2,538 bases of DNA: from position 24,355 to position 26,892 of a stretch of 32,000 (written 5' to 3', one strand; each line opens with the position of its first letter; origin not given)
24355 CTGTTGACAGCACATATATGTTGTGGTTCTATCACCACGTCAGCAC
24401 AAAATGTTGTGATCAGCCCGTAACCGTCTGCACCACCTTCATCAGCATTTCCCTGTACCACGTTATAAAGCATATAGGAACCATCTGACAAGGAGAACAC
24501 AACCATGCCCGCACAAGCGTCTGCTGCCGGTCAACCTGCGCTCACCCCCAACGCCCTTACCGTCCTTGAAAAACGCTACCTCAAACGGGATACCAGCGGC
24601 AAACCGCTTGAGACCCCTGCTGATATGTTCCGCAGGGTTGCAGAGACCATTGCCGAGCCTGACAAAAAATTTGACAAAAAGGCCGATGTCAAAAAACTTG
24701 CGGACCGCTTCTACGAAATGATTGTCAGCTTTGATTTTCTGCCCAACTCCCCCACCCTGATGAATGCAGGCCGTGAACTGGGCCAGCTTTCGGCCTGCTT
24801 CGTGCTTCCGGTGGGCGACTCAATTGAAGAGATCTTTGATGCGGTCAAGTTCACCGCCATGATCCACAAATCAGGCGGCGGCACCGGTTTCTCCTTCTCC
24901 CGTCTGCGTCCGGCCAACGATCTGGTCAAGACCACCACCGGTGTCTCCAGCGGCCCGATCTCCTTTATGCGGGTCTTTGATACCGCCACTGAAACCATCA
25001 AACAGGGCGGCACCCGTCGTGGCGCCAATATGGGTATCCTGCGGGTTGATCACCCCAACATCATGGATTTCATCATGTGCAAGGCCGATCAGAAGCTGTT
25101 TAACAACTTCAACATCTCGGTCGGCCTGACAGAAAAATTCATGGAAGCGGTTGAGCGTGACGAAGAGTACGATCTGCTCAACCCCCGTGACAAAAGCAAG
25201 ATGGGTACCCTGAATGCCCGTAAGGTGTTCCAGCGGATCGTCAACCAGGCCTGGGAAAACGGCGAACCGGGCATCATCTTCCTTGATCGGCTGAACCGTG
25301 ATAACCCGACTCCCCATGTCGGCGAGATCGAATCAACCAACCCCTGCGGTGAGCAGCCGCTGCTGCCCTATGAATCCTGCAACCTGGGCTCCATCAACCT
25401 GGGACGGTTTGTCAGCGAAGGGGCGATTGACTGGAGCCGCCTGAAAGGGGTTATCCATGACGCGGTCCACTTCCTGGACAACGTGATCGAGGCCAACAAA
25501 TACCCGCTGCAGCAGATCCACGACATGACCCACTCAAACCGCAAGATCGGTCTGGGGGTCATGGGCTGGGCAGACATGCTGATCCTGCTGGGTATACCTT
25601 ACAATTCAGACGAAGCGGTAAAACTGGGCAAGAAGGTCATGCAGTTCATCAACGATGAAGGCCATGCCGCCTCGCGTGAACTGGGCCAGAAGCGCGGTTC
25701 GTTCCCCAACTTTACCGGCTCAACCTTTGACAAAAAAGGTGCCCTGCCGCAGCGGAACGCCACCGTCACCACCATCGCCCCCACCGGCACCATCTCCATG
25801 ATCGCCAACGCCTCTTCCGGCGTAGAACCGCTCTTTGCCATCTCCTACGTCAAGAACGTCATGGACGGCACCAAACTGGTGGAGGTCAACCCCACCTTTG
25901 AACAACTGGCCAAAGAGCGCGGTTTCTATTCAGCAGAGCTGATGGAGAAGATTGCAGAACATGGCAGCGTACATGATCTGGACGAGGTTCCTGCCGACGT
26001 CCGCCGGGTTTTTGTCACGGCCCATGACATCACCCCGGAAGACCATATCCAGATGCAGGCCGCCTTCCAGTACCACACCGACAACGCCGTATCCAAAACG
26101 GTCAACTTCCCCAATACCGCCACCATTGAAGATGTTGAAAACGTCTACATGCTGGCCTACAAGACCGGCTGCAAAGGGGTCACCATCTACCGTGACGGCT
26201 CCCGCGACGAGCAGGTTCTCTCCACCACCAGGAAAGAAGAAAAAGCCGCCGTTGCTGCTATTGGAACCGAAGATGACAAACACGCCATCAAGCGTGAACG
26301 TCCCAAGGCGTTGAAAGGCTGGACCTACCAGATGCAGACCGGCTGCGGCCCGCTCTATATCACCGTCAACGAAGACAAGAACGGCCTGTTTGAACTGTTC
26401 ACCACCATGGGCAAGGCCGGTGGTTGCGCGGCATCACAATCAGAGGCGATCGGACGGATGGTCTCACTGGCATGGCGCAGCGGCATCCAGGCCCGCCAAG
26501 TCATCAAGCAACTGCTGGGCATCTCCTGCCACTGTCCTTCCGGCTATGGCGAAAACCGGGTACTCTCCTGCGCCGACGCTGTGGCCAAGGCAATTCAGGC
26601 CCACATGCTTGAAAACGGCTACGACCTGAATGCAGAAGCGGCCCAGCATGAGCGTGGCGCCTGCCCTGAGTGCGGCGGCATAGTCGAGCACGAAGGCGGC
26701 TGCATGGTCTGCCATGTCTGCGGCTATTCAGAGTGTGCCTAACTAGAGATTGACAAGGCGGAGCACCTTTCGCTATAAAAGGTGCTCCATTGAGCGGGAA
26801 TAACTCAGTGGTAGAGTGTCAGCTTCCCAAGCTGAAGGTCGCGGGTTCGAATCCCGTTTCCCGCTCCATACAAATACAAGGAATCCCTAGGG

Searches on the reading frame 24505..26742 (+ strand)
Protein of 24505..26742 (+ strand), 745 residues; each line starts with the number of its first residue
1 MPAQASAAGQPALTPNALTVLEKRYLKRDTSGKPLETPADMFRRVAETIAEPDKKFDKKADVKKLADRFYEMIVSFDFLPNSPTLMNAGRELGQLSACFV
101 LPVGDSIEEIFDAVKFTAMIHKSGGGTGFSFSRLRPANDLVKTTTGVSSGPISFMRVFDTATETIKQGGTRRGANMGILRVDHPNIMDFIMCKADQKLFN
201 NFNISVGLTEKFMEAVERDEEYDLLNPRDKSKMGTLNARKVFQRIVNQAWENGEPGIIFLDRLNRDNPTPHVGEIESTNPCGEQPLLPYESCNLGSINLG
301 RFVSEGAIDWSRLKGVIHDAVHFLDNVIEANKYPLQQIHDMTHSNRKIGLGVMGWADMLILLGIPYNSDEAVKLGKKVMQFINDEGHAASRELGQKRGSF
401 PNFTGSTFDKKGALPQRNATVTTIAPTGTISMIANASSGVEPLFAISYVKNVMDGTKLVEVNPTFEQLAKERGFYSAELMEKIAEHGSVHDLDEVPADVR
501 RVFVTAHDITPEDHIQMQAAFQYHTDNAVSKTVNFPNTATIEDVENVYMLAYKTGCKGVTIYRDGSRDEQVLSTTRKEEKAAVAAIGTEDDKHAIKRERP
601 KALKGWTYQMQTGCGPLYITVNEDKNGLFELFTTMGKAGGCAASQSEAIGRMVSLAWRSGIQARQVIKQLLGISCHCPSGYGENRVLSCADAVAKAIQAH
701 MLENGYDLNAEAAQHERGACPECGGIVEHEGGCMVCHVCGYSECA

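Call 48: list_cluster_members(proteins=[window:24505-26742:+, window:30494-31216:+, window:29694-29891:+])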
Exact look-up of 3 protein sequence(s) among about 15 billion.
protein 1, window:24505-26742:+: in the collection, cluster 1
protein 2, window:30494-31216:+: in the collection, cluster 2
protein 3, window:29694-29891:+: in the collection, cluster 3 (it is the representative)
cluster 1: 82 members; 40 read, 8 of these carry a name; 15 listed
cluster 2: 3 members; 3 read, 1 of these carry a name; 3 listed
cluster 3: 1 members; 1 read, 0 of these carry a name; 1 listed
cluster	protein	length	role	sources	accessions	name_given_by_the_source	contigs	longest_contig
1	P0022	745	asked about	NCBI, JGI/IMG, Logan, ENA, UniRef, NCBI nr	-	-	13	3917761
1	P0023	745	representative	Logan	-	-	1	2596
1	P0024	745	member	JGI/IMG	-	ribonucleoside-diphosphate reductase alpha chain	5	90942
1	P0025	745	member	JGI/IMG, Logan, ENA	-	ribonucleoside-diphosphate reductase alpha chain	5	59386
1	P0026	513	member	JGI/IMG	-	ribonucleoside-diphosphate reductase alpha chain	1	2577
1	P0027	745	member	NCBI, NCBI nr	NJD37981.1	MAG: vitamin B12-dependent ribonucleotide reductase [Geobacter sp.] | vitamin B12-dependent ribonucleotide reductase [Geobacter sp.]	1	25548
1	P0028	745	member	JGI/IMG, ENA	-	ribonucleoside-diphosphate reductase alpha chain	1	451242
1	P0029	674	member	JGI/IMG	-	ribonucleoside-diphosphate reductase alpha chain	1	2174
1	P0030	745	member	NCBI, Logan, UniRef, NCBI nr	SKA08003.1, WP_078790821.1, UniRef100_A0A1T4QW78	ribonucleoside-diphosphate reductase class II [Trichlorobacter thiogenes] | Vitamin B12-dependent ribonucleotide reductase n=1 Tax=Trichlorobacter thiogenes ... | vitamin B12-dependent ribonucleotide reductase [Trichlorobacter thiogenes]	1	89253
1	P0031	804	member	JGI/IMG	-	ribonucleoside-diphosphate reductase alpha chain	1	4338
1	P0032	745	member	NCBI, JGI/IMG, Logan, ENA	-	-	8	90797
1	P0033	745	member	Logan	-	-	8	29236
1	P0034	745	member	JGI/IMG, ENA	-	-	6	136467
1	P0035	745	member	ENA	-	-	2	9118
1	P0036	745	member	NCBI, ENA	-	-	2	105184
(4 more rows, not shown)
